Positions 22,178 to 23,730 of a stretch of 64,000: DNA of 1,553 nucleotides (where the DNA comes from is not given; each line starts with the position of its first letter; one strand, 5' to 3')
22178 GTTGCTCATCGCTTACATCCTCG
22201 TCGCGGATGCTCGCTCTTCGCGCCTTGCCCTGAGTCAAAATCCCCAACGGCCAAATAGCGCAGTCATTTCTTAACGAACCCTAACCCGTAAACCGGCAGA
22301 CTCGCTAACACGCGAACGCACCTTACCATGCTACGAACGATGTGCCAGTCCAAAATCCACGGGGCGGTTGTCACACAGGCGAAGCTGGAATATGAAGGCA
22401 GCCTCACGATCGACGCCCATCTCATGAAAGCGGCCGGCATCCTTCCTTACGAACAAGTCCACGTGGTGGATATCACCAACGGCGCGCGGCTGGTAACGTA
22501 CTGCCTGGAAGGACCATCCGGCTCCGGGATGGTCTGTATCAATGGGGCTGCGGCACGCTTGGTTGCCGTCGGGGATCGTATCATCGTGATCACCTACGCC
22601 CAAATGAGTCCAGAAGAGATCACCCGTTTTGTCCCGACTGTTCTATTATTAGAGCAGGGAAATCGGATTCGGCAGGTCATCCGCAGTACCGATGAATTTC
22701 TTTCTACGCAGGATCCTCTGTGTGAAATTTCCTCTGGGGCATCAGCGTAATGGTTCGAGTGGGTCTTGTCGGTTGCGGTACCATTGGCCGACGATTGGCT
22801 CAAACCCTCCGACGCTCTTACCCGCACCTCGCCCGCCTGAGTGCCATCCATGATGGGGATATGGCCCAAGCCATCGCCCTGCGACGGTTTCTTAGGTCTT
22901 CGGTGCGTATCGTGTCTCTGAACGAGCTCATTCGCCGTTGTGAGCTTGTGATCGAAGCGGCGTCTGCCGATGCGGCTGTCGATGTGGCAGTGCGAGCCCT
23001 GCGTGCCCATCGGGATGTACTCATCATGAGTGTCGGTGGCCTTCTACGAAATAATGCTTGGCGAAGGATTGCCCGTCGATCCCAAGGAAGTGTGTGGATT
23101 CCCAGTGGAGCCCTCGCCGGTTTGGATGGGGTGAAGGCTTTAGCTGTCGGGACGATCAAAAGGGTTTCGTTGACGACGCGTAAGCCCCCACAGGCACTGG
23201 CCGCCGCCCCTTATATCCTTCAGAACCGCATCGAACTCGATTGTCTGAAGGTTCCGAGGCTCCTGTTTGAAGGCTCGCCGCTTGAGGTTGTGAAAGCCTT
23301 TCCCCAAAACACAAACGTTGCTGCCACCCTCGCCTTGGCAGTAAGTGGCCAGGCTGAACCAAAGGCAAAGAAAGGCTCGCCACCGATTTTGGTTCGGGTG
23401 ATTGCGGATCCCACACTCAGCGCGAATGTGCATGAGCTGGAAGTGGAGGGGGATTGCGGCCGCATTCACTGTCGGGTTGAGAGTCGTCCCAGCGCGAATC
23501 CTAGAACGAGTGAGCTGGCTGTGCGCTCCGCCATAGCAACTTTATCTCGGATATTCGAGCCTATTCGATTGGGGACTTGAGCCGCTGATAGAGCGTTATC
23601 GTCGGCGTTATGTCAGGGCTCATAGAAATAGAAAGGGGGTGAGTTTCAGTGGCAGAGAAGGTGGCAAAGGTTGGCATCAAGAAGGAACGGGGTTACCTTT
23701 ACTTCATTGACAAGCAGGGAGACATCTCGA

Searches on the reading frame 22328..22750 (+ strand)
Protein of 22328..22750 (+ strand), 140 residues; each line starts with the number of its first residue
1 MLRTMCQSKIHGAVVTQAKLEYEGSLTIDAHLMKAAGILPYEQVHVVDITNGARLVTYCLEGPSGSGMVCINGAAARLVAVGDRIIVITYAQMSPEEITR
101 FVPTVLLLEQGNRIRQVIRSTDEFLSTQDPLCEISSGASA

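Call 68: search_protein_families(library=pfam, proteins=[window:22328-22750:+], max_evalue=0.001)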
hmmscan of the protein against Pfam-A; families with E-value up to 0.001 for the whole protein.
window:22328-22750:+ (140 aa): 1 family
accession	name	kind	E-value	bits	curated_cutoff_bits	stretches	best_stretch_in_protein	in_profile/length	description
PF02261.22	Asp_decarbox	-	2e-47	160.2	25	1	1-114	1-114/115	Aspartate decarboxylase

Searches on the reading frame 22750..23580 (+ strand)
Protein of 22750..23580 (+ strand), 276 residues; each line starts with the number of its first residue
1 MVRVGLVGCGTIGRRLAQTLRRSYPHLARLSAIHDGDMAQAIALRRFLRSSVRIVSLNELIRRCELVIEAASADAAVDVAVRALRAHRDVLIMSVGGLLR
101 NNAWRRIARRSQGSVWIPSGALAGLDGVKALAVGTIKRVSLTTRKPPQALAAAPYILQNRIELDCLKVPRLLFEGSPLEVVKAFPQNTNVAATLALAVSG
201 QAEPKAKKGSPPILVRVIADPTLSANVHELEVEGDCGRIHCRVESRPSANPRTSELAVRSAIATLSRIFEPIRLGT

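Call 100: search_protein_families(library=pfam, proteins=[window:22750-23580:+], max_evalue=0.0001)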
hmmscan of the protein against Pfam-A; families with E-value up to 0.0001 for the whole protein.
window:22750-23580:+ (276 aa): 3 families
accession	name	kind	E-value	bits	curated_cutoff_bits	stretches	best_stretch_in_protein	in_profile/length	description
PF01958.23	Asp_DH_C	-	2.4e-23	82.6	27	1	168-262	3-89/89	Aspartate dehydrogenase, C-terminal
PF03447.22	NAD_binding_3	-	3.9e-11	44.1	24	1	8-108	1-103/116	Homoserine dehydrogenase, NAD binding domain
PF01408.29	GFO_IDH_MocA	-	5.6e-05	24.2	24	1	2-92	1-91/120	Oxidoreductase family, NAD-binding Rossmann fold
